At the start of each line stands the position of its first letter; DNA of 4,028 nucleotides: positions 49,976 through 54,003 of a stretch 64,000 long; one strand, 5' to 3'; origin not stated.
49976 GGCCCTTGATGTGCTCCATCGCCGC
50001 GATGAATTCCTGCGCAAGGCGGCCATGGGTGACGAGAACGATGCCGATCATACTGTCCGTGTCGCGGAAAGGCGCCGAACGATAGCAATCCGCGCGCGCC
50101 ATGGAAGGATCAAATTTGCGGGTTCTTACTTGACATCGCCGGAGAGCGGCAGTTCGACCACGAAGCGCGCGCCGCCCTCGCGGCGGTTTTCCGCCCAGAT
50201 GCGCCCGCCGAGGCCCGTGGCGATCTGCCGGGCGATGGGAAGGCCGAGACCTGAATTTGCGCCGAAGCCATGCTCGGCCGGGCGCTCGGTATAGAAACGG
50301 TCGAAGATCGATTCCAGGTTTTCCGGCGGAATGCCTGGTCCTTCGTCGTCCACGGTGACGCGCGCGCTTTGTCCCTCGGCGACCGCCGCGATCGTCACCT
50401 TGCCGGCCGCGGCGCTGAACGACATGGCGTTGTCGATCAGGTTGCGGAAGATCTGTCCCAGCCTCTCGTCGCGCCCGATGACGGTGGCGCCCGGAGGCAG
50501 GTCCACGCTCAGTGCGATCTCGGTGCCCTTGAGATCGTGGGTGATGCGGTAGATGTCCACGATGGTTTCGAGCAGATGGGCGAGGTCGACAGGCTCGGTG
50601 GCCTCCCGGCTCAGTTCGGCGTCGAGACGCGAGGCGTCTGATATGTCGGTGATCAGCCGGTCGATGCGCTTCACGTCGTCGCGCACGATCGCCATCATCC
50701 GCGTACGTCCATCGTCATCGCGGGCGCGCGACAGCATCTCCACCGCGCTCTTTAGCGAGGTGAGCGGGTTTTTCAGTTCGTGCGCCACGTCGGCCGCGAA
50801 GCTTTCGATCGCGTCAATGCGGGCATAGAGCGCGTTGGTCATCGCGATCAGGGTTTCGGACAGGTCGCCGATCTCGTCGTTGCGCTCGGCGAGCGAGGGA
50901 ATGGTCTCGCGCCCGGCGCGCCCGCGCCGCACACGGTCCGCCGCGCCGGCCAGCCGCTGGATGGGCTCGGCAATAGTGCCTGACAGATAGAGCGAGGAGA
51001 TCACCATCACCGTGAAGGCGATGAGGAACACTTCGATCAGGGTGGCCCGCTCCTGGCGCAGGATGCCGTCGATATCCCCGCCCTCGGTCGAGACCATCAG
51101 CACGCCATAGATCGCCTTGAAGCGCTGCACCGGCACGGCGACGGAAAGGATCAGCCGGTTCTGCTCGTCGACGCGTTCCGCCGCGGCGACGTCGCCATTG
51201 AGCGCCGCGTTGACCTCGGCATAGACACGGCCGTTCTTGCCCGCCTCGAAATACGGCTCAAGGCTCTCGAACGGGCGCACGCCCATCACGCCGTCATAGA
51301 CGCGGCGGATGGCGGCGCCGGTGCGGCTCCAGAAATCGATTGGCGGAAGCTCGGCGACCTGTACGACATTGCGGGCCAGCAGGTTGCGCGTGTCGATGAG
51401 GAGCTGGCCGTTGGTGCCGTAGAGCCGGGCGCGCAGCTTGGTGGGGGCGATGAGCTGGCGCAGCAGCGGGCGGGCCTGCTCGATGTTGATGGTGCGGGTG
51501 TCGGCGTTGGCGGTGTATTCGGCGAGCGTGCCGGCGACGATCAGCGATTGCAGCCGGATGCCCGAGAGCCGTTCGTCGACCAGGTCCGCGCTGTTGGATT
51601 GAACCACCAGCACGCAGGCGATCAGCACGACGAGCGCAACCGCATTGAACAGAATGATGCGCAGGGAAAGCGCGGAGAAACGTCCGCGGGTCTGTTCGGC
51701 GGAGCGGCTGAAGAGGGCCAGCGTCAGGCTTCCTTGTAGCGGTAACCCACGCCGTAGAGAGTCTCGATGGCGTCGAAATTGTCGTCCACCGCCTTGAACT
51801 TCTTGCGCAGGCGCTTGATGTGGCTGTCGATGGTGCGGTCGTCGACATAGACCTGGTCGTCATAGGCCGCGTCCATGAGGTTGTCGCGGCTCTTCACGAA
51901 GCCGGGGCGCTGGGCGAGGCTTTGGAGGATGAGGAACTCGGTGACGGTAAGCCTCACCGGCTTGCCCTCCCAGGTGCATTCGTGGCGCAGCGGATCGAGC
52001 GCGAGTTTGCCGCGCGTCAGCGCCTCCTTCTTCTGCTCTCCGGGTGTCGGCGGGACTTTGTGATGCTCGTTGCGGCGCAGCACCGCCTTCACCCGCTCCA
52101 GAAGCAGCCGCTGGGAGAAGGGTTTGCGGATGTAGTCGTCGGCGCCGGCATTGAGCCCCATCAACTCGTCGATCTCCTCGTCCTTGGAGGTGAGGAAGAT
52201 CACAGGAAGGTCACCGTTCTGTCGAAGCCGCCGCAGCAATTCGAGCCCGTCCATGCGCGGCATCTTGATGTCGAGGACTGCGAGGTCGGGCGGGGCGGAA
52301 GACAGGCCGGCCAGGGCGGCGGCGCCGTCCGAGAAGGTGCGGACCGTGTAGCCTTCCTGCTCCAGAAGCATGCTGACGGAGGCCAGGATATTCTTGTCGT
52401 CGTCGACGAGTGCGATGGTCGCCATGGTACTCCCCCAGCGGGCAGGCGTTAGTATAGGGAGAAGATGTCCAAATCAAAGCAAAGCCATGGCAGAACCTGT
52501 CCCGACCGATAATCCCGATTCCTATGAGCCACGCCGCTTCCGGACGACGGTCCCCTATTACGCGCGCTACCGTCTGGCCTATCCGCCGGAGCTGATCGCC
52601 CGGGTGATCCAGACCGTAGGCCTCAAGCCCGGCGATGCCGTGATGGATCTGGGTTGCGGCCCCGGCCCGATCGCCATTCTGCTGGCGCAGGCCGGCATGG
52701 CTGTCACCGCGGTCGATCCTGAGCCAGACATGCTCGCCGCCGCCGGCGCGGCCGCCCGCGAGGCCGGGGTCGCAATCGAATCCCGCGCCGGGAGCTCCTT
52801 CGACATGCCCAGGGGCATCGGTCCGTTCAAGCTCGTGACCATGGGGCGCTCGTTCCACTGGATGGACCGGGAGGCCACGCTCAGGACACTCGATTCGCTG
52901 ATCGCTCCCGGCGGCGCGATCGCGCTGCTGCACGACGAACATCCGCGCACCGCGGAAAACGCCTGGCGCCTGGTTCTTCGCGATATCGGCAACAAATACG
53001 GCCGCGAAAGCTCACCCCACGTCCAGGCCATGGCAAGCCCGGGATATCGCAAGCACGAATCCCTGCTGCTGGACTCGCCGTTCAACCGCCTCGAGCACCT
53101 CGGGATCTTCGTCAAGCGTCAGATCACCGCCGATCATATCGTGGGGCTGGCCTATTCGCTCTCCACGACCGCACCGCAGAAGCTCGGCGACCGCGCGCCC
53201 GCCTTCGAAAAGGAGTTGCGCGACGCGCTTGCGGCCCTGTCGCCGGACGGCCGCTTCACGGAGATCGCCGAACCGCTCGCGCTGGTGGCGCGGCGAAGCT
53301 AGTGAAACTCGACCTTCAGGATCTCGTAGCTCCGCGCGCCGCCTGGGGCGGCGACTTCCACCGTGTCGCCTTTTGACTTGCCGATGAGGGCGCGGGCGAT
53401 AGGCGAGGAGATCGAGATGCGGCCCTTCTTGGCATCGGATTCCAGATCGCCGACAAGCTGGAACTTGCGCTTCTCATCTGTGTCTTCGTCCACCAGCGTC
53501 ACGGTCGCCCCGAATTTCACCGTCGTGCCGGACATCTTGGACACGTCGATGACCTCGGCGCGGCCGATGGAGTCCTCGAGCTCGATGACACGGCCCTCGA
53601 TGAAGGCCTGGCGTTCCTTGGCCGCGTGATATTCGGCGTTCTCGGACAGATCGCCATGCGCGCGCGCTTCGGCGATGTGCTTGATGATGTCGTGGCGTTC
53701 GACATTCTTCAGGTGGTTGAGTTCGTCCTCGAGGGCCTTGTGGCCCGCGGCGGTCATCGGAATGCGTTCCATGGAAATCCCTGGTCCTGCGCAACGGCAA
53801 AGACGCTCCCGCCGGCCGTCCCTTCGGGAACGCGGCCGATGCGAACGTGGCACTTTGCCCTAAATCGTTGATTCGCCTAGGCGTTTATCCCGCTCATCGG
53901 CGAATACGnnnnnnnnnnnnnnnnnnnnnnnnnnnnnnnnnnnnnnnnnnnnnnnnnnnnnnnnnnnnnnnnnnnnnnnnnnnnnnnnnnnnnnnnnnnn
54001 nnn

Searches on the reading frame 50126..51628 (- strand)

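Call 23: search_protein_families(library=pfam, proteins=[window:50126-51628:-], max_evalue=0.001)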
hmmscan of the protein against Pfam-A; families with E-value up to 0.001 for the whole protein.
window:50126-51628:- (500 aa): 5 families
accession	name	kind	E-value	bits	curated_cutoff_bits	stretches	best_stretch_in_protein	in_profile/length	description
PF02518.31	HATPase_c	-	9.9e-27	94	26.4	1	387-496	3-110/111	Histidine kinase-, DNA gyrase B-, and HSP90-like ATPase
PF13756.12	Stimulus_sens_1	-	9.5e-21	74.8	29.8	1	47-155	1-109/111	Stimulus-sensing domain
PF00512.31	HisKA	-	9.1e-15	54.9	26.9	1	275-338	3-66/66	His Kinase A (phospho-acceptor) domain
PF00672.30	HAMP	-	5.2e-07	30.3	25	1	215-267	2-51/53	HAMP domain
PF13589.12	HATPase_c_3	-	1e-05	26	25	1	396-463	9-77/137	Histidine kinase-, DNA gyrase B-, and HSP90-like ATPase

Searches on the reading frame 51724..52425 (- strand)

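Call 23: search_protein_families(library=pfam, proteins=[window:51724-52425:-], max_evalue=0.001)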
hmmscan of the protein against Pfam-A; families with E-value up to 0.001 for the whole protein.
window:51724-52425:- (233 aa): 2 families
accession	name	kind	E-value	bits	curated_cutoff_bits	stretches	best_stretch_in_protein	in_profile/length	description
PF00072.30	Response_reg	-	3.7e-31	108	30.2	1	4-113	1-111/111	Response regulator receiver domain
PF00486.34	Trans_reg_C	-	4.9e-22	78.2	26.2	1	154-229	1-76/77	Transcriptional regulatory protein, C terminal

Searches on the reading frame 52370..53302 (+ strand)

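Call 23: search_protein_families(library=pfam, proteins=[window:52370-53302:+], max_evalue=0.001)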
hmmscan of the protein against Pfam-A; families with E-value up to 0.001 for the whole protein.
window:52370-53302:+ (310 aa): 7 families
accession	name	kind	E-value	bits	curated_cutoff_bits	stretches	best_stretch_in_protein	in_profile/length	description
PF13649.12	Methyltransf_25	-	8.1e-15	55.7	27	1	91-182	1-97/97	Methyltransferase domain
PF08241.18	Methyltransf_11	-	1.3e-12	48.7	21.2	1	93-185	2-94/95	Methyltransferase domain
PF08242.18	Methyltransf_12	-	2.1e-10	41.7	30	1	92-183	1-97/98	Methyltransferase domain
PF13489.12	Methyltransf_23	-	4.8e-10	39.9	27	1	65-188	2-118/164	Methyltransferase domain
PF13847.12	Methyltransf_31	-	2.7e-08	34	27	1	86-186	2-109/145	Methyltransferase domain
PF01209.24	Ubie_methyltran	-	2.5e-06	27.4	20.1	1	79-193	39-158/233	ubiE/COQ5 methyltransferase family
PF05175.20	MTS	-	0.0007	19.7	23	0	86-139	30-86/170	Methyltransferase small domain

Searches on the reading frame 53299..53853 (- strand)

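Call 23: search_protein_families(library=pfam, proteins=[window:53299-53853:-], max_evalue=0.001)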
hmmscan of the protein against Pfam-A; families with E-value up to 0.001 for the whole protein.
window:53299-53853:- (184 aa): 2 families
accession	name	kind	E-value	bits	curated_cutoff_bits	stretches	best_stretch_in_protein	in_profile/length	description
PF03449.20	GreA_GreB_N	-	2.5e-31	108.1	24.5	1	31-101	1-71/71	Transcription elongation factor, N-terminal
PF01272.25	GreA_GreB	-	2.4e-28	98.3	26.9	1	110-182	4-76/77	Transcription elongation factor, GreA/GreB, C-term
